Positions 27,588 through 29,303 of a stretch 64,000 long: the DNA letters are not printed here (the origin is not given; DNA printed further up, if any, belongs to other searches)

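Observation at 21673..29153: Three paralogous ~470-aa polytopic GT-C-like membrane proteins clustered around a decayed binding-protein gene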

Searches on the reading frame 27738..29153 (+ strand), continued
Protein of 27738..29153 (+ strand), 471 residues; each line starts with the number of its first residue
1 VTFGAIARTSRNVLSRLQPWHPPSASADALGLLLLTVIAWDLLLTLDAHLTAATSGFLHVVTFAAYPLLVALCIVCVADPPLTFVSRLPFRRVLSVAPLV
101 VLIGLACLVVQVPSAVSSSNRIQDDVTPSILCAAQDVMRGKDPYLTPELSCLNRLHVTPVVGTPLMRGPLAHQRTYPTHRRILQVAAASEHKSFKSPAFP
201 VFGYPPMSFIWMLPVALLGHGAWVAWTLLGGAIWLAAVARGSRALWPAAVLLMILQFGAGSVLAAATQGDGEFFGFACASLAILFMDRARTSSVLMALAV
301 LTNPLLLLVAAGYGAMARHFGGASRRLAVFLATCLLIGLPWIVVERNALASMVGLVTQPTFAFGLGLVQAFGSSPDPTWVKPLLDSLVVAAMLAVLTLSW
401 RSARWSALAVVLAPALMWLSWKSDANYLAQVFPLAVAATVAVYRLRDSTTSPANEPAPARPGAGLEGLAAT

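Call 29: find_related_loci(query=A2, collection=genome_contigs, flank=10000)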
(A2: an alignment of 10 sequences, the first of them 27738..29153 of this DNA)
Query A2 (471 aa) in genome_contigs; peptide patterns used: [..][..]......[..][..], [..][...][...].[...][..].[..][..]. (x = any residue, [..] = any of these).
320 stretches matched a pattern; 12 encode a relative of the query (tblastn E <= 1e-3); 12 distinct loci.
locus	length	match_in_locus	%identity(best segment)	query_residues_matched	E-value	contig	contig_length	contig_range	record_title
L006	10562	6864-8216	44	8-454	8e-119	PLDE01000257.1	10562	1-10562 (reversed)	MAG: Candidatus Dormiibacterota bacterium isolate palsa_846 73.20111000_P2M.19_contig_378, whole genome shotgun sequence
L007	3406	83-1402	43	17-458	3e-95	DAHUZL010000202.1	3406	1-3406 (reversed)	MAG TPA_asm: Candidatus Dormiibacterota bacterium isolate clean280 k141_610553, whole genome shotgun sequence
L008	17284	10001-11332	46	17-461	6e-90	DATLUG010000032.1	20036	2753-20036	MAG TPA_asm: Candidatus Micrarchaeia archaeon isolate SMAG_U13977 k141_616538, whole genome shotgun sequence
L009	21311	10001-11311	44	17-456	1e-89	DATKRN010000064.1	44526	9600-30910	MAG TPA_asm: Verrucomicrobiia bacterium isolate SMAG_U14029 k141_793053, whole genome shotgun sequence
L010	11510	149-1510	39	19-467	7e-88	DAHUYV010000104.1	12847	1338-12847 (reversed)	MAG TPA_asm: Candidatus Dormiibacterota bacterium isolate clean275 k141_108735, whole genome shotgun sequence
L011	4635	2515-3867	37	9-458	1e-72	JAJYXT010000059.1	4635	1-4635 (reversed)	MAG: bacterium isolate FK3.bin63 NODE_34714_length_4635_cov_6.586957, whole genome shotgun sequence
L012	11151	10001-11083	45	17-377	2e-69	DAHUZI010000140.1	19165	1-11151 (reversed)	MAG TPA_asm: Candidatus Dormiibacterota bacterium isolate clean1682 k141_1010244, whole genome shotgun sequence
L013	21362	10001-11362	36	4-455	7e-69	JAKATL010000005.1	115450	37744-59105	MAG: bacterium isolate YP2.bin62 NODE_183_length_115450_cov_9.538548, whole genome shotgun sequence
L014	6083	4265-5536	32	11-431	6e-39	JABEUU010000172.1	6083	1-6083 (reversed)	MAG: Candidatus Dormiibacterota bacterium isolate AG 12 k99_514986, whole genome shotgun sequence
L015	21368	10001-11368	28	11-460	6e-35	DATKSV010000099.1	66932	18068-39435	MAG TPA_asm: Candidatus Nanopelagicaceae bacterium isolate SMAG_U14063 k141_154503, whole genome shotgun sequence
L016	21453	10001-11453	28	100-451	5e-27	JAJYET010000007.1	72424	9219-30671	MAG: bacterium isolate DBS1-1.bin61 NODE_486_length_72424_cov_6.011785, whole genome shotgun sequence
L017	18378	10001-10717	29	129-371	2e-14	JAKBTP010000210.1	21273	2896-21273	MAG: bacterium isolate MAS3.bin20 NODE_4992_length_21273_cov_11.200511, whole genome shotgun sequence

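Call 31: find_encoding_contigs(protein=window:27738-29153:+, flank=10000, max_places=3)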
Protein window:27738-29153:+ (471 aa): 1 contig read that carries it; 1 place shown.
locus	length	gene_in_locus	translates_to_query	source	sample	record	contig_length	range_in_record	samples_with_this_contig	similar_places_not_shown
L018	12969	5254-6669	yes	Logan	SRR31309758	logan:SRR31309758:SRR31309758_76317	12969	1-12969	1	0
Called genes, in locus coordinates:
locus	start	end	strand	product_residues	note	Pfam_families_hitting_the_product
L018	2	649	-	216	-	?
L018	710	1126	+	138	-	PF01643:Acyl-ACP_TE (weak), PF13279:4HBT_2, PF20791:Acyl-ACP_TE_C (faint), PF03061:4HBT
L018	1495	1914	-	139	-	-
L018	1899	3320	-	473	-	PF00496:SBP_bac_5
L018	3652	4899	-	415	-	-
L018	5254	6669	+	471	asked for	-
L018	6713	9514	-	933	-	PF00989:PAS, PF08447:PAS_3 (weak), PF08448:PAS_4, PF00990:GGDEF, PF00563:EAL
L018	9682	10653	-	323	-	PF00248:Aldo_ket_red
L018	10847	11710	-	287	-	PF01904:DUF72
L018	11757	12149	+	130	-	PF01243:PNPOx_N, PF12900:Pyridox_ox_2 (weak)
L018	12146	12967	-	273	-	?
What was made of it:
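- Checked: One gene caller starts P2 50 codons later, giving 415 aa (call 31).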

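Call 38: search_solved_structures(query=L003:12657-14078:+, max_evalue=10, show_alignments=2)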
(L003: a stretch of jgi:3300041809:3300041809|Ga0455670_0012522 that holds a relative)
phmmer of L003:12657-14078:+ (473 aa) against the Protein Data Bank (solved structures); distinct sequences matched with E-value up to 10: 0.

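Call 39: search_protein_families(library=pfam, proteins=[L003:5652-6962:+, L003:7019-8299:-, L003:11368-12660:+, L003:12657-14078:+, L003:14075-15292:+, L003:15289-16635:+, L005:7216-8535:+, L005:8526-9857:+, L002:8375-9598:+, L003:4939-5655:+], max_evalue=0.1)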
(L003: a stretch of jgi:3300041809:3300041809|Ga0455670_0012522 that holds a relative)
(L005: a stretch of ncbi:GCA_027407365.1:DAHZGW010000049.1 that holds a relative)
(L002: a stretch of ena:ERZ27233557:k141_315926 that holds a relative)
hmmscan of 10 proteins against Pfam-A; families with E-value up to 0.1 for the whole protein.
L003:5652-6962:+ (436 aa): 1 family
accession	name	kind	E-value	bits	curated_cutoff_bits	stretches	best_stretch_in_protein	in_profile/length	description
PF09594.16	GT87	-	3.6e-20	73.2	25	1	101-333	1-235/237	Glycosyltransferase family 87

L003:7019-8299:- (426 aa): 0 families

L003:11368-12660:+ (430 aa): 0 families

L003:12657-14078:+ (473 aa): 1 family
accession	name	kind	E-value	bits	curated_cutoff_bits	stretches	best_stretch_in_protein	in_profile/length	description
PF09594.16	GT87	-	2.7e-15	57.2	25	1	105-318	5-220/237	Glycosyltransferase family 87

L003:14075-15292:+ (405 aa): 2 families
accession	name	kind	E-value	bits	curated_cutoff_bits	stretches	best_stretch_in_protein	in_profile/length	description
PF09594.16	GT87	-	1.2e-17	64.9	25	1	90-317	1-237/237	Glycosyltransferase family 87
PF00893.25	Multi_Drug_Res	-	0.0053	17.7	23.7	1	98-133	45-80/93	Small Multidrug Resistance protein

L003:15289-16635:+ (448 aa): 0 families

L005:7216-8535:+ (439 aa): 0 families

L005:8526-9857:+ (443 aa): 1 family
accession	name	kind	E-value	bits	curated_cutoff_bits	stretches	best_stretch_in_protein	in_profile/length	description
PF09594.16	GT87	-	0.0016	18.7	25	1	182-388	1-217/237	Glycosyltransferase family 87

L002:8375-9598:+ (407 aa): 0 families

L003:4939-5655:+ (238 aa): 5 families
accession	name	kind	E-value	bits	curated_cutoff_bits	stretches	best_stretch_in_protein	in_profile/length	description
PF00535.33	Glycos_transf_2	-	6.8e-30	104.6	23.3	1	8-160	1-157/168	Glycosyl transferase family 2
PF13641.12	Glyco_tranf_2_3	-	5.6e-09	36.8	27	1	5-114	2-111/230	Glycosyltransferase like family 2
PF10111.15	Glyco_tranf_2_2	-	0.0022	18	27.3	1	38-101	29-93/276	Glycosyltransferase like family 2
PF13704.12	Glyco_tranf_2_4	-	0.014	16.3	27.5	1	37-70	18-50/98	Glycosyl transferase family 2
PF13506.12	Glyco_transf_21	-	0.02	14.8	21.7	1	80-149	21-93/174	Glycosyl transferase family 21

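Call 40: find_homologous_proteins(query=L003:5652-6962:+, max_evalue=1e-10)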
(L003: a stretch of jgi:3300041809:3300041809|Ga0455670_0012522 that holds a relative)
Query L003:5652-6962:+ (436 aa): 19 proteins with E <= 1e-10 among 8000 candidates.
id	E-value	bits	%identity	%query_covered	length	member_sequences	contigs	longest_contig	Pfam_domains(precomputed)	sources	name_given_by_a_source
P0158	8.0e-274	927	100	100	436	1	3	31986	PF09594.17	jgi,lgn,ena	jgi:hypothetical protein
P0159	2.1e-200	685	77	96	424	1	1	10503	PF09594.17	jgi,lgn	jgi:hypothetical protein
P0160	3.6e-86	308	46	92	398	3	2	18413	PF09594.17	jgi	jgi:hypothetical protein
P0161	1.1e-69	254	45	74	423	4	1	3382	PF09594.17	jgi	jgi:hypothetical protein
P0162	1.6e-68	250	45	85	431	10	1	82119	PF09594.17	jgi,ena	-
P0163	1.5e-66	243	45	72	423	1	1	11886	PF09594.17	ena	-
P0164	9.5e-66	241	45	74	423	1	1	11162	PF09594.17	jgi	-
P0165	5.5e-65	238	45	72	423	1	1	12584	PF09594.17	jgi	jgi:hypothetical protein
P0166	1.6e-64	237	43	86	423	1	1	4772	PF09594.17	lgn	-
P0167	2.4e-63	233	46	72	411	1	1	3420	PF09594.17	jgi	jgi:Glycosyltransferase family 87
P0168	3.8e-60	222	44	72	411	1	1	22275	PF09594.17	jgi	jgi:alpha-1,2-mannosyltransferase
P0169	1.2e-49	188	41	77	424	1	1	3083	PF09594.17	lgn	-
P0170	5.3e-48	182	41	76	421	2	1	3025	PF09594.17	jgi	-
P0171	8.6e-48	182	46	54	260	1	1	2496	PF09594.17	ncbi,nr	ncbi:MAG TPA: glycosyltransferase family 87 protein, partial [Candidatus Dormibacteraeota bacterium]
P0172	9.9e-46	175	39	81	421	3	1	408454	PF09594.17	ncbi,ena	-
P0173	3.2e-44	170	39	78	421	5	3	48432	PF09594.17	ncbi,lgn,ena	-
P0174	8.8e-43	165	39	82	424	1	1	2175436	PF09594.17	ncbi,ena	-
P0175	1.0e-41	162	39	73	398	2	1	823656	PF09594.17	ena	-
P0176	7.7e-13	66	34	40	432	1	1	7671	PF09594.17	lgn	-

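Call 45: search_solved_structures(query=A4, max_evalue=10, show_alignments=2)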
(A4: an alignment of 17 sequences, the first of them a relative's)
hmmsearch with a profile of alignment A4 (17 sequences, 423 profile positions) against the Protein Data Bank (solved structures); distinct sequences matched with E-value up to 10: 0.
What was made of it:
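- Tried and rejected: Neither a single GT87 protein from L003 nor the 17-sequence GT87 profile reached PimE (calls 38, 45).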

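Call 48: list_cluster_members(proteins=[P0042, P0043, P0046, P0047, P0049, P0053, P0055, P0059, P0063, P0070])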
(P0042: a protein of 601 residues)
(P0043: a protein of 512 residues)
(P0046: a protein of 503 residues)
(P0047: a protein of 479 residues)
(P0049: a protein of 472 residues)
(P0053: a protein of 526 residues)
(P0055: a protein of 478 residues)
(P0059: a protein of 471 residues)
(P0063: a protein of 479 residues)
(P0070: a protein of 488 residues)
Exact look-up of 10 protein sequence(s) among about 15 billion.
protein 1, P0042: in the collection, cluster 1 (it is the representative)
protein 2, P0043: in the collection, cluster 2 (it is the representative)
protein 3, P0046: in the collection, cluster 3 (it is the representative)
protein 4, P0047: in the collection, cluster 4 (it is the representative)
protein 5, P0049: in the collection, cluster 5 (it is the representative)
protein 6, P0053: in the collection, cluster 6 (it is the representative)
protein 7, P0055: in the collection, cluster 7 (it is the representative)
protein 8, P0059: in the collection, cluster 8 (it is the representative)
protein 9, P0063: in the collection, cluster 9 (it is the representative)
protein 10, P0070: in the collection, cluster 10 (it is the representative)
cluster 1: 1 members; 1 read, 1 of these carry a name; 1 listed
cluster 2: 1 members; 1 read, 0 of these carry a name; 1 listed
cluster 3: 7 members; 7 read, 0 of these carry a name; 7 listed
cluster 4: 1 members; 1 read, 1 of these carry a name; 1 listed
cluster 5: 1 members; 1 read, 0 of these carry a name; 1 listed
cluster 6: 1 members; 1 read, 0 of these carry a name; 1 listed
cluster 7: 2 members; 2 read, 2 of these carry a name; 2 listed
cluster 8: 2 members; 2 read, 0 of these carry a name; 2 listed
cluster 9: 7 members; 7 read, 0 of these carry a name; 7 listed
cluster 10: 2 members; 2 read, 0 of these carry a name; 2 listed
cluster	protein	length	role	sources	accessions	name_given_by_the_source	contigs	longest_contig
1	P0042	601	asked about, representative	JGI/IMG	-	hypothetical protein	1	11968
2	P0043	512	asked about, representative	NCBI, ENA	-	-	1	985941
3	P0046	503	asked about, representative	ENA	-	-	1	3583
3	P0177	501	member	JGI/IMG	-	-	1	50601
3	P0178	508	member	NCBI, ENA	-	-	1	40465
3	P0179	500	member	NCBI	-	-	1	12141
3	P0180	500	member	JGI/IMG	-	-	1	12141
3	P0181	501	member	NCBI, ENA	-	-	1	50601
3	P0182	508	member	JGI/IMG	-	-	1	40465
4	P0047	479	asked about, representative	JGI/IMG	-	hypothetical protein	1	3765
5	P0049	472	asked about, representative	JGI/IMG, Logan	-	-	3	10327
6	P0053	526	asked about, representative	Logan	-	-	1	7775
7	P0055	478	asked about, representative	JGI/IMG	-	hypothetical protein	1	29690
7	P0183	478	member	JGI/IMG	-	hypothetical protein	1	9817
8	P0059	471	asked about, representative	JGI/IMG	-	-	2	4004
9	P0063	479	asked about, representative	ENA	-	-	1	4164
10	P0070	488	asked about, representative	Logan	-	-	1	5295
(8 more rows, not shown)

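Call 54: search_protein_families(library=pfam, alignment_id=A5, max_evalue=0.0001)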
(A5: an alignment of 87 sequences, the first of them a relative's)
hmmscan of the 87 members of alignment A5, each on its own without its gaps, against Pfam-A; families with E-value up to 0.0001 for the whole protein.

A. member 1, L006:3-725:+ (241 aa): 1 family
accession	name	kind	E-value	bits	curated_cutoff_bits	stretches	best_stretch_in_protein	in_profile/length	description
PF04055.27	Radical_SAM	-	3.9e-18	66.6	29.5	1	4-164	1-163/166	Radical SAM superfamily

B. families by the number of members that match (of 87 scanned): 76 families (the first 25 are shown)
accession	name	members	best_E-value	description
PF04055.27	Radical_SAM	5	1e-22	Radical SAM superfamily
PF16881.10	LIAS_N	4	3.4e-11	N-terminal domain of lipoyl synthase of Radical_SAM family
PF00378.25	ECH_1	3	1.7e-62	Enoyl-CoA hydratase/isomerase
PF16113.10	ECH_2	3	1.1e-34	Enoyl-CoA hydratase/isomerase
PF02754.22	CCG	3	9.2e-32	Cysteine-rich domain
PF13187.11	Fer4_9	3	2.5e-10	4Fe-4S dicluster domain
PF13183.11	Fer4_8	3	1e-09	4Fe-4S dicluster domain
PF13237.11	Fer4_10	3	7e-08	4Fe-4S dicluster domain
PF13534.11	Fer4_17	3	2.4e-07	4Fe-4S dicluster domain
PF12797.12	Fer4_2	3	1.6e-06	4Fe-4S binding domain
PF01642.28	MM_CoA_mutase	2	5.4e-207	Methylmalonyl-CoA mutase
PF01039.27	Carboxyl_trans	2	2.1e-198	Carboxyl transferase domain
PF03176.21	MMPL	2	1.2e-100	MMPL family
PF00676.26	E1_dh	2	2.1e-84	Dehydrogenase E1 component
PF00198.28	2-oxoacid_dh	2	1.6e-71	2-oxoacid dehydrogenases acyltransferase (catalytic domain)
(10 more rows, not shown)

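Call 55: predict_structure(alignment_id=A3)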
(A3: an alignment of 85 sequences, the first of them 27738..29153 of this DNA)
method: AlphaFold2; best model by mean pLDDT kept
length: 471 residues; sequences in the alignment: 85
mean_pLDDT: 92.3   pTM: 0.91
mean pLDDT of the five models: 92.3, 92.3, 92.0, 92.0, 91.9
residues with pLDDT >= 90: 377; 70-90: 66; 50-70: 27; < 50: 1
segments of 3 or more residues with pLDDT < 50: none
pLDDT, mean of each block of 10 residues (from residue 1): 69 77 88 95 90 77 94 92 84 90 94 95 96 98 98 98 97 95 98 98 98 97 98 98 96 92 95 98 98 98 98 97 97 98 98 96 91 78 96 98 95 96 93 97 92 70 60 50
secondary structure, 60 per line:
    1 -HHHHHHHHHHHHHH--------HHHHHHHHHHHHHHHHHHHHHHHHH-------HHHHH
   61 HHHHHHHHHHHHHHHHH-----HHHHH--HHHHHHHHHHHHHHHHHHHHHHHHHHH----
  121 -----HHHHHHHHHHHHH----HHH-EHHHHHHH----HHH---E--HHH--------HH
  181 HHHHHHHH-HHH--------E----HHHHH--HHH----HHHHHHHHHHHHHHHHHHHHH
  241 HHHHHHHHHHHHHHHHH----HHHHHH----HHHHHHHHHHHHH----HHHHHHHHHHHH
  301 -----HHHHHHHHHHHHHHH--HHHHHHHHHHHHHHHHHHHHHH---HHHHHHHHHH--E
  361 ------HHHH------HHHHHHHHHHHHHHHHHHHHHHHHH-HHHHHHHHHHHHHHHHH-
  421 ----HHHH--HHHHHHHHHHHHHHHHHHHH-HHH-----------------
elements in order: H2-15 H24-48 H56-77 H83-87 H90-116 H126-138 H148-154 H179-188 H206-210 H220-257 H262-267 H272-284 H289-300 H306-320 H323-344 H348-357 H367-370 H377-401 H403-419 H425-428 H431-450
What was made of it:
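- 27738..29153 (+): P3, 471 aa. 'P3-like' subclade, the most widespread one. This is the protein that was modelled. AlphaFold model with pLDDT 92.3 and pTM 0.91 (call 55).
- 28089..28391 (+): P3 first extracytoplasmic loop, residues 118-218. It holds the candidate catalytic base D125 (28110-28112), the Cys pair C132 (28131-28133) and C151 (28188-28190), the G-x-D-P-Y and T-P motifs, a roughly 30-residue insert relative to GT87, and F-G-Y-P-P. Helices 126-138 and 148-154 in the model (call 55).
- On GT-C superfamily (fold level): The model has pLDDT 92.3 (call 55).
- Checked: The AlphaFold model of P3 has 12 membrane-length helices plus short interfacial helices (call 55).
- Fold: the model has pLDDT 92.3 (call 55).
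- Tried and rejected: It was replaced by the 85-sequence model (call 55).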

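Call 58: fold_search(model_id=the predicted structure, library=pdb)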
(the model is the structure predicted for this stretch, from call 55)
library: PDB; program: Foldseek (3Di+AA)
matches with E <= 10: 136; with E <= 0.001: 0
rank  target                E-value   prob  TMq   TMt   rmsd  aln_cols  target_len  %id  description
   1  5f15                  1.3e-02  1.00  0.37  0.33  10.5       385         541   13  Crystal Structure of ArnT from Cupriavidus metallidurans bound to Undecaprenyl phosphate (released 2016-02-17)
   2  8imx_U                6.5e-02  1.00  0.40  0.44   9.3       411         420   10  Cryo-EM structure of GPI-T with a chimeric GPI-anchored protein (released 2023-08-16)
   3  6x0o                  1.6e-01  0.41  0.23  0.13  17.9       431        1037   14  Single-Particle Cryo-EM Structure of Arabinosyltransferase EmbB from Mycobacterium smegmatis (released 2020-06-10)
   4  7w72_U                1.7e-01  0.97  0.39  0.43   9.5       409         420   10  Structure of a human glycosylphosphatidylinositol (GPI) transamidase (released 2022-02-16)
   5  5gmy_A                1.8e-01  0.93  0.30  0.18  11.8       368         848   12  Crystal structure of the Archaeoglobus fulgidus oligosaccharyltransferase (O29867_ARCFU) tethered with an acceptor pep (released 2017-02-01)
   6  7oci_F                2.0e-01  0.75  0.30  0.24  15.2       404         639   13  Cryo-EM structure of yeast Ost6p containing oligosaccharyltransferase complex (released 2022-02-16)
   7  8if8_C                3.4e-01  0.44  0.27  0.23  15.8       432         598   14  Arabinosyltransferase AftA (released 2023-05-31)
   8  9dm7_A                4.4e-01  0.80  0.35  0.43  13.0       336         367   19  mannosyltransferase PimE in complex with Fab_E6 (released 2025-06-25)
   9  7zlg_A                4.8e-01  0.33  0.27  0.21  15.9       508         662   10  Cryo-EM structure of C-mannosyltransferase CeDPY19, in complex with acceptor peptide and bound to CMT2-Fab and anti-Fa (released 2023-01-11)
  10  9n9j_I                5.1e-01  0.12  0.16  0.12  17.4       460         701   11  Structure of a GRP94 folding intermediate engaged with a CCDC134- and FKBP11-bound secretory translocon (released 2025-11-19)
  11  5zkq_A                5.3e-01  0.06  0.10  0.12  20.2       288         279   14  Crystal structure of the human platelet-activating factor receptor in complex with ABT-491 (released 2018-06-20)
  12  3rce_A                5.7e-01  0.44  0.30  0.22  15.8       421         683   10  Bacterial oligosaccharyltransferase PglB (released 2011-06-15)
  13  7zli_A                6.0e-01  0.25  0.26  0.21  16.5       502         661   12  Cryo-EM structure of C-mannosyltransferase CeDPY19, in complex with Dol25-P-Man and bound to CMT2-Fab and anti-Fab nan (released 2023-01-11)
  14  2htl_A                6.0e-01  0.06  0.12  0.13  26.6       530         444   12  Structure of the Escherichia coli ClC chloride channel Y445F mutant and Fab complex (released 2006-09-19)
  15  2htl_B                6.8e-01  0.05  0.12  0.12  26.6       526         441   11  Structure of the Escherichia coli ClC chloride channel Y445F mutant and Fab complex (released 2006-09-19)
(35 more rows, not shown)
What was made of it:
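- On GT-C superfamily (fold level): Every PDB match with a query TM-score of at least 0.23 is a GT-C protein, and other folds score about 0.1 (call 58).
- On PimE orthologs (Ac1PIM4 alpha-1,2-mannosyltransferase): Foldseek identity is 19-22% at TM 0.35-0.45 (call 58).
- Some GT-C families (PMT/GT39, DPY19, oligosaccharyltransferases) do glycosylate proteins, and several appear among the weak structural matches (call 58).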
